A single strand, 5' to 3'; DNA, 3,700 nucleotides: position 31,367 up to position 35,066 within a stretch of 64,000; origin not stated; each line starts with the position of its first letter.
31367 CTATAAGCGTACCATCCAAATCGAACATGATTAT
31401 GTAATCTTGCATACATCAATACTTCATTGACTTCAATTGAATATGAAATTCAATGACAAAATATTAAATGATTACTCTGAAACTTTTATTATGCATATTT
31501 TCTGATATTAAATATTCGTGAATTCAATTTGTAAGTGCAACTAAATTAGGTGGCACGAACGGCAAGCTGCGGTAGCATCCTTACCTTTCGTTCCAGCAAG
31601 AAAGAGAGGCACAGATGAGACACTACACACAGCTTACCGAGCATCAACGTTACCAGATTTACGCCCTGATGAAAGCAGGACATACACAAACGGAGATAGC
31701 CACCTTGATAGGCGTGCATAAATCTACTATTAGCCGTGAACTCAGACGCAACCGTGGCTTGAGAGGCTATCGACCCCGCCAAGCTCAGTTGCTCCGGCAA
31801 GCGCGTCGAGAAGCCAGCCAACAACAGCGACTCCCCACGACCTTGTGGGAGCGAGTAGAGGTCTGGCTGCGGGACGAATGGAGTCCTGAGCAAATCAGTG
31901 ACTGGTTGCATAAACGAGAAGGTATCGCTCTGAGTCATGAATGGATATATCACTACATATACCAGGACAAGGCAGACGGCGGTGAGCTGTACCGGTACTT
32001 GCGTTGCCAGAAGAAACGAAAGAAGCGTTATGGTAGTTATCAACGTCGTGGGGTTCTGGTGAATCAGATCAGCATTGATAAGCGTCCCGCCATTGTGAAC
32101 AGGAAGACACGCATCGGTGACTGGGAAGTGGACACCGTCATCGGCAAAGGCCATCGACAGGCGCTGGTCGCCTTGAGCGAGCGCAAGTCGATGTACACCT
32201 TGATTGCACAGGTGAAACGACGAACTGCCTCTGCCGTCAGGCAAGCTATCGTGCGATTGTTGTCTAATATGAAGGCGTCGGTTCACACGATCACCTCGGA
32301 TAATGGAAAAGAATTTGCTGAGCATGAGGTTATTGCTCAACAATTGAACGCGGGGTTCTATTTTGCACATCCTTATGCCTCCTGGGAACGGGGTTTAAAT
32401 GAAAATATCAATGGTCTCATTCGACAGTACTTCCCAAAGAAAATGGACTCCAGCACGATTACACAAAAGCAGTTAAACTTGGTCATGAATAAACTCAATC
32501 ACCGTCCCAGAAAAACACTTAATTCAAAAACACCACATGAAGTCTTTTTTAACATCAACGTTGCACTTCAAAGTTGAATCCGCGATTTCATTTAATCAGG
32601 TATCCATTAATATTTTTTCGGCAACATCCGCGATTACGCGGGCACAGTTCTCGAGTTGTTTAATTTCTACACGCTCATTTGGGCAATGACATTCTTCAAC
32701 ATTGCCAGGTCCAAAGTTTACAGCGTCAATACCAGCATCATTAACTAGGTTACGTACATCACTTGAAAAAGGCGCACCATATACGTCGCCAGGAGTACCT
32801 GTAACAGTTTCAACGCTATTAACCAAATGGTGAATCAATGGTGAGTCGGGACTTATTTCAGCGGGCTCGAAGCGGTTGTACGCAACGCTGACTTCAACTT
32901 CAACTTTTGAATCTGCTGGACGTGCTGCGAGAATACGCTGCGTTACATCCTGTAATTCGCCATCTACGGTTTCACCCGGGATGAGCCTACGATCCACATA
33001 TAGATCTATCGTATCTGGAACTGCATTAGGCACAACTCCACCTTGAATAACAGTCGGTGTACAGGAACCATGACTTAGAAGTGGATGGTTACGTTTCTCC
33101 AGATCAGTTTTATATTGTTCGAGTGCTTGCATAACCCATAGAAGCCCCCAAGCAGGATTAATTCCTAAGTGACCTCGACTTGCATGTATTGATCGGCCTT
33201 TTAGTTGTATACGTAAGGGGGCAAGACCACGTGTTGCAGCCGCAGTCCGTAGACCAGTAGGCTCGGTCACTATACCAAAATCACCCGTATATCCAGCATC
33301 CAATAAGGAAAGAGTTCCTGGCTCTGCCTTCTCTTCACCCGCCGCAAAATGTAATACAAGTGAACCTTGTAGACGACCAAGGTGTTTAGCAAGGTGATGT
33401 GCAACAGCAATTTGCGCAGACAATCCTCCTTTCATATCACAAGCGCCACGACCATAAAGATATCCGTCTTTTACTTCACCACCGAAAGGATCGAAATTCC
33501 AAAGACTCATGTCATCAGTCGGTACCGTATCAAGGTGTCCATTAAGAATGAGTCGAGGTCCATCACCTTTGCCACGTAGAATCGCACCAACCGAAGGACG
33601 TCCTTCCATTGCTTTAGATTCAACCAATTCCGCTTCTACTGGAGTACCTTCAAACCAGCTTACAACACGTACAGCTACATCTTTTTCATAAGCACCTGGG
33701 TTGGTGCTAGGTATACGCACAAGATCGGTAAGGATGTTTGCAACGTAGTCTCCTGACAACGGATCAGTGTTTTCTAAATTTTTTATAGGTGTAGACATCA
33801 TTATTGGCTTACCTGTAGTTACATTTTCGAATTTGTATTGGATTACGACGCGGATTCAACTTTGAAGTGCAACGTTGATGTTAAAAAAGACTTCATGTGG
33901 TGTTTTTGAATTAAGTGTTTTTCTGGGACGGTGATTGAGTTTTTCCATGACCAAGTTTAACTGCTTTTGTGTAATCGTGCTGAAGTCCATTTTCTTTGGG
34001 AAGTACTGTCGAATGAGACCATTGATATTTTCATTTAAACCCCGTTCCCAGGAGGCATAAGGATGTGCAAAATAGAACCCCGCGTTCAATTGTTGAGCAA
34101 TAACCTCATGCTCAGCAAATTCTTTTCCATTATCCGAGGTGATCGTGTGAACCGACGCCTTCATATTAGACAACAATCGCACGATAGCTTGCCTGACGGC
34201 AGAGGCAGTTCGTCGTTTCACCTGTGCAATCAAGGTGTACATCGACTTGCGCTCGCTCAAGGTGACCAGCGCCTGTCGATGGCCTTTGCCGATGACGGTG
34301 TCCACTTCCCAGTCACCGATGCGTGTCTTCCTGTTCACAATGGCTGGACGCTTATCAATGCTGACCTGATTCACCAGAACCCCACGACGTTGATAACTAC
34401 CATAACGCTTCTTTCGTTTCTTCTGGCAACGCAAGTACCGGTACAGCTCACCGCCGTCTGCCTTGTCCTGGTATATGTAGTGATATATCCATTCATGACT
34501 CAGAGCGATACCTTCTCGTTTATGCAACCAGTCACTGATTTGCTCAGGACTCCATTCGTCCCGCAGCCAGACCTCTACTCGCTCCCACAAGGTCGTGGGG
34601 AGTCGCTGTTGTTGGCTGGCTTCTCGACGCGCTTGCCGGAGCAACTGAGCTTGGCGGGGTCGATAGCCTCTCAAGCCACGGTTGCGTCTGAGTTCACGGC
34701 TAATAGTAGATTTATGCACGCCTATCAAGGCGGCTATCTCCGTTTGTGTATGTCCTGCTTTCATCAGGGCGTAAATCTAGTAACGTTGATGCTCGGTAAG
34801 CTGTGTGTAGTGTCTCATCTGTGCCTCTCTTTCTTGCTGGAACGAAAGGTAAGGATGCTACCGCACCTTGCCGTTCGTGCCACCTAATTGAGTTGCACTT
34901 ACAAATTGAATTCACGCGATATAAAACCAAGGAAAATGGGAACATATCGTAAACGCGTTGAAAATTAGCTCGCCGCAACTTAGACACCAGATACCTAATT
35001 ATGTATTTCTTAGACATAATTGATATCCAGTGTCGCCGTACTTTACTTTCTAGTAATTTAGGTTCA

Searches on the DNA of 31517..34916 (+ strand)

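Call 26: search_dna_similar(query=window:31517-34916:+, collection=plasmids, mode=distant, max_rows=15)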
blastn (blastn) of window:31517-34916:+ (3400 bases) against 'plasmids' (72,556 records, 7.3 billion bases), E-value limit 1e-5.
Records with a match: 16; places in all: 30; records where one place covers at least 80% of the query: 0.
Best place of each record, by identity: 60-80% 16.
By first word of the organism name: Shewanella 4; Salmonella 2; Acinetobacter 2; Riemerella 2; Catenovulum 1; Marinomonas 1; Klebsiella 1; Escherichia 1; Alteromonas 1; Enterococcus 1.
By predicted mobility (MOB-suite, as given by PLSDB): conjugative 7; non-mobilizable 7; mobilizable 2.
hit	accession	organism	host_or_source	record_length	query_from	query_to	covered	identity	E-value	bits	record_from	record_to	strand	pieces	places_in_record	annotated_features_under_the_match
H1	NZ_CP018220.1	Salmonella enterica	Homo sapiens,feces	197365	2770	3398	19%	65.3%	8e-21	112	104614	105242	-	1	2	IS30 family transposase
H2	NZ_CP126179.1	Salmonella enterica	Bacterial,Poultry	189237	2770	3398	19%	65.3%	8e-21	112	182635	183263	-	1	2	IS30 family transposase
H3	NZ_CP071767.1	Acinetobacter towneri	porcine,cell culture,feces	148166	2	923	11%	71.1%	2e-22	188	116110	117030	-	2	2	IS30 family transposase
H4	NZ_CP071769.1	Acinetobacter towneri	porcine,cell culture,feces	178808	2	923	11%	71.1%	2e-22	188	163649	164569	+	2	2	IS30 family transposase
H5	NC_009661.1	Shewanella baltica OS185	-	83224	2382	2645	8%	67.2%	6e-10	76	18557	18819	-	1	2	IS30 family transposase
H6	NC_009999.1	Shewanella baltica OS195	-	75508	2382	2645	8%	67.2%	6e-10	76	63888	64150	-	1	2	IS30 family transposase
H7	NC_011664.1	Shewanella baltica OS223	-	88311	2382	2645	8%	67.2%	6e-10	76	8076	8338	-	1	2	IS30 family transposase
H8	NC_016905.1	Shewanella baltica OS678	-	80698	2382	2645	8%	67.2%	6e-10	76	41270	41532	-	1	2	IS30 family transposase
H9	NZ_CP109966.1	Catenovulum adriaticum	algae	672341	2370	2618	7%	69.1%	4e-18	103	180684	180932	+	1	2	IS30 family transposase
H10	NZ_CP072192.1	Riemerella anatipestifer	goose,Epidemic materials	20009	768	1004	7%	67.6%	6e-10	76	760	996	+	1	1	IS30-like element IS4351 family transposase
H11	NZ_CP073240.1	Riemerella anatipestifer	duck,Liver,liver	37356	768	1004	7%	67.6%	6e-10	76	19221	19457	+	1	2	IS30-like element IS4351 family transposase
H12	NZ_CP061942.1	Marinomonas algicola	Ulva pertusa (algae),microorganism ...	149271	2460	2636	5%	68.4%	8e-8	68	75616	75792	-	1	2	IS30 family transposase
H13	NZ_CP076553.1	Klebsiella pneumoniae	urine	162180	2478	2636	5%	68.6%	4e-6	63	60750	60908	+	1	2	IS30 family transposase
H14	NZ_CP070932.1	Escherichia coli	Homo sapiens,Bacterial pure ...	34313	2461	2559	3%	73.7%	4e-6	63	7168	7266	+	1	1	IS30 family transposase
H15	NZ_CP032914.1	Alteromonas sp. RKMC-009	Runway 10 Reef (10-12 m)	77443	2770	2856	3%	77.0%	8e-8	68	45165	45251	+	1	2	IS30 family transposase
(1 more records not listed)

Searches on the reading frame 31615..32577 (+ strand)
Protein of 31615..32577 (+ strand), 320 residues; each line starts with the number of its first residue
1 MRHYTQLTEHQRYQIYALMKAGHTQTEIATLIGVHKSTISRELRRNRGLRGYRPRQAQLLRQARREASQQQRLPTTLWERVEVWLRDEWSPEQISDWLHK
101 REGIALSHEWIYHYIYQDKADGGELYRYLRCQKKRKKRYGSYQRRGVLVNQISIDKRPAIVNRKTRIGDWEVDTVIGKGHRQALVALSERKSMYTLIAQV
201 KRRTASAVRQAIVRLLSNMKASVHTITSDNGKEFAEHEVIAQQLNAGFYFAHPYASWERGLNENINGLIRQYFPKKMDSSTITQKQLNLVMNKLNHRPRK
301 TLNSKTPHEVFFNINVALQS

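Call 8: search_protein_families(library=pfam, proteins=[window:31615-32577:+])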
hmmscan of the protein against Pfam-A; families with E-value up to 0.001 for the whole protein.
window:31615-32577:+ (320 aa): 10 families
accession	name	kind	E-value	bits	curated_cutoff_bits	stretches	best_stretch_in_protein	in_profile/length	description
PF13936.12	HTH_38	-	3.8e-13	49.4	27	1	3-46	1-44/44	Helix-turn-helix domain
PF13384.12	HTH_23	-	5.7e-08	32.8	24.6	1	8-49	3-46/50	Homeodomain-like domain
PF00665.32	rve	-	3e-07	31.1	32.6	1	170-254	8-100/102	Integrase core domain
PF13518.12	HTH_28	-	2e-05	25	25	1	12-55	2-47/52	Helix-turn-helix domain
PF13565.12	HTH_32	-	4.5e-05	24.3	33.7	1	38-114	1-72/73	Homeodomain-like domain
PF13542.12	HTH_Tnp_ISL3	-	6e-05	22.9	27.4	1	2-44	7-48/51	Helix-turn-helix domain of transposase family ISL3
PF01371.25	Trp_repressor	-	8.9e-05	22.9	27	1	11-60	37-84/88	Trp repressor protein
PF13560.12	HTH_31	-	0.00029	21.5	27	0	20-46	12-38/64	Helix-turn-helix domain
PF01381.28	HTH_3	-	0.00042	20.7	23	0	18-41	5-28/55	Helix-turn-helix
PF01498.24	HTH_Tnp_Tc3_2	-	0.00048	20.8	31.5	0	33-66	29-61/72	Transposase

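Call 9: search_protein_families(library=ncbifam, proteins=[window:31615-32577:+])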
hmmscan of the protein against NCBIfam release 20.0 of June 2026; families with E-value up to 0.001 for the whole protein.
window:31615-32577:+ (320 aa): 5 families
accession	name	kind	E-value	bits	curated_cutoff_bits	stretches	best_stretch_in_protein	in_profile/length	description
NF033563.0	transpos_IS30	equivalog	1.2e-92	310.4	80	1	37-300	1-267/267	IS30 family transposase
NF033577.2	transpos_IS481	equivalog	3e-18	66.4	224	1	12-311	2-284/284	IS481 family transposase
NF033545.0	transpos_IS630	equivalog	2e-07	30.8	100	1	12-115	2-105/299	IS630 family transposase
NF033546.1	transpos_IS21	equivalog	7.4e-07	29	160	1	17-312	3-283/294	IS21 family transposase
TIGR02937.1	sigma70-ECF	superfamily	0.00013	21.7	42.9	0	6-45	117-156/165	sigma-70 family RNA polymerase sigma factor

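Call 13: find_encoding_contigs(protein=window:31615-32577:+, flank=3000, max_places=10)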
Protein window:31615-32577:+ (320 aa): 1 contig read that carries it; 1 place shown.
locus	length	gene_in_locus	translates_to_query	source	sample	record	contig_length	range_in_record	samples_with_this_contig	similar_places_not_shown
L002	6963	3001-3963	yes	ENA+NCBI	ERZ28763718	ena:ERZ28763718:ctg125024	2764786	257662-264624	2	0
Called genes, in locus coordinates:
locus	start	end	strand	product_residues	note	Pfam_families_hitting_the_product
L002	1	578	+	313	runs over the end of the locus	PF13551:HTH_29, PF13565:HTH_32, PF00665:rve (weak), PF13683:rve_3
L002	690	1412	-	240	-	PF03313:SDH_alpha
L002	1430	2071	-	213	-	PF03315:SDH_beta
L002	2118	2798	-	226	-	PF00702:Hydrolase, PF12710:HAD, PF13419:HAD_2, PF13242:Hydrolase_like (faint)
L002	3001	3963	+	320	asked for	PF13384:HTH_23 (weak), PF13936:HTH_38, PF13518:HTH_28 (faint), PF00665:rve (weak)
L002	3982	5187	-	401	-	PF04389:Peptidase_M28 (weak), PF01546:Peptidase_M20, PF07687:M20_dimer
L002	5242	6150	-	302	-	PF13384:HTH_23 (faint), PF13936:HTH_38 (weak), PF13565:HTH_32 (faint), PF00665:rve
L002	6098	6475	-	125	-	-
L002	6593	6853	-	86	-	-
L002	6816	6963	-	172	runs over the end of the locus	PF00383:dCMP_cyt_deam_1, PF14437:MafB19-deam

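Call 27: search_dna_similar(query=window:31615-32577:+, collection=plasmids, mode=protein, max_rows=15)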
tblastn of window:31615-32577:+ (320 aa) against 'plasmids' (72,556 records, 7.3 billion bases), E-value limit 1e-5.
The search stops at 5000 records and this limit was reached: more records match than are counted here, and every count below describes the 5000 best-scoring records only.
In 1 record(s) the limit of 40 matching pieces per record was reached: places in those records are undercounted.
Records with a match: at least 5000; places in all: 10734; records where one place covers at least 80% of the query: 960.
Best place of each record, by identity: <60% 5000.
By first word of the organism name: Escherichia 1204; Lactiplantibacillus 500; Klebsiella 487; Acinetobacter 342; Piscirickettsia 315; Citrobacter 171; Enterobacter 159; Pseudomonas 140; Salmonella 131; Enterococcus 126; and 177 more.
By predicted mobility (MOB-suite, as given by PLSDB): conjugative 2216; non-mobilizable 1398; mobilizable 1386.
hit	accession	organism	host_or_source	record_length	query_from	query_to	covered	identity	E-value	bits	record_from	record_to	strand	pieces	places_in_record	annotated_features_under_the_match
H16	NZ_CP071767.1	Acinetobacter towneri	porcine,cell culture,feces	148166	1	318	99%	53.1%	2e-93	310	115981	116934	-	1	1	IS30 family transposase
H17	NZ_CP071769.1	Acinetobacter towneri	porcine,cell culture,feces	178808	1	318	99%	53.1%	2e-93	310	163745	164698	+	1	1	IS30 family transposase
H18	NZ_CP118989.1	Aeromonas allosaccharophila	Homo sapiens,cell culture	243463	4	311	96%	52.9%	2e-50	273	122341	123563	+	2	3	none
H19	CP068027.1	Citrobacter freundii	female,Cerebro-Spinal Fluid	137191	4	318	98%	51.4%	2e-76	261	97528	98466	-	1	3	none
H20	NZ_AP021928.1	Aeromonas caviae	-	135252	4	320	99%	51.1%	4e-79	269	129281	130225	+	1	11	IS30-like element ISAeca1 family transposase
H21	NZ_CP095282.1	Aeromonas hydrophila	Homo sapiens,ascites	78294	4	311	96%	52.6%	1e-77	265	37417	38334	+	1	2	IS30 family transposase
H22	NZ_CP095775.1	Pseudomonas aeruginosa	Homo sapiens,blood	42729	4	311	96%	52.6%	9e-78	265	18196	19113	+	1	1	IS30 family transposase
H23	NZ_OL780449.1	Pseudomonas aeruginosa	-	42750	4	311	96%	52.6%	9e-78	265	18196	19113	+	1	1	IS30 family transposase | hypothetical protein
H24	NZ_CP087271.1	Aeromonas veronii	hospital sewage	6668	4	311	96%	52.6%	1e-77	265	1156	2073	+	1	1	IS30 family transposase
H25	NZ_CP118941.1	Aeromonas caviae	Homo sapiens,cell culture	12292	4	311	96%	52.6%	1e-77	265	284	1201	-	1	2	IS30 family transposase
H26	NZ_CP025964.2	Klebsiella pneumoniae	Homo sapiens,Culture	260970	4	311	96%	52.6%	1e-77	265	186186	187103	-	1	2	IS30 family transposase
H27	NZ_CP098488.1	Enterobacter hormaechei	Homo sapiens,mixed cultrue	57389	4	311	96%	52.6%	1e-77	265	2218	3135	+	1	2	IS30 family transposase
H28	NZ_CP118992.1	Aeromonas allosaccharophila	Homo sapiens,cell culture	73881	4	311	96%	52.6%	1e-77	265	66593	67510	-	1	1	IS30 family transposase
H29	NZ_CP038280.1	Raoultella ornithinolytica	sediment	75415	4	311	96%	52.6%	1e-77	265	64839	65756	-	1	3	IS30 family transposase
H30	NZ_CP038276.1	Raoultella ornithinolytica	sediment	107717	4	311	96%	52.6%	1e-77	265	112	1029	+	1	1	IS30 family transposase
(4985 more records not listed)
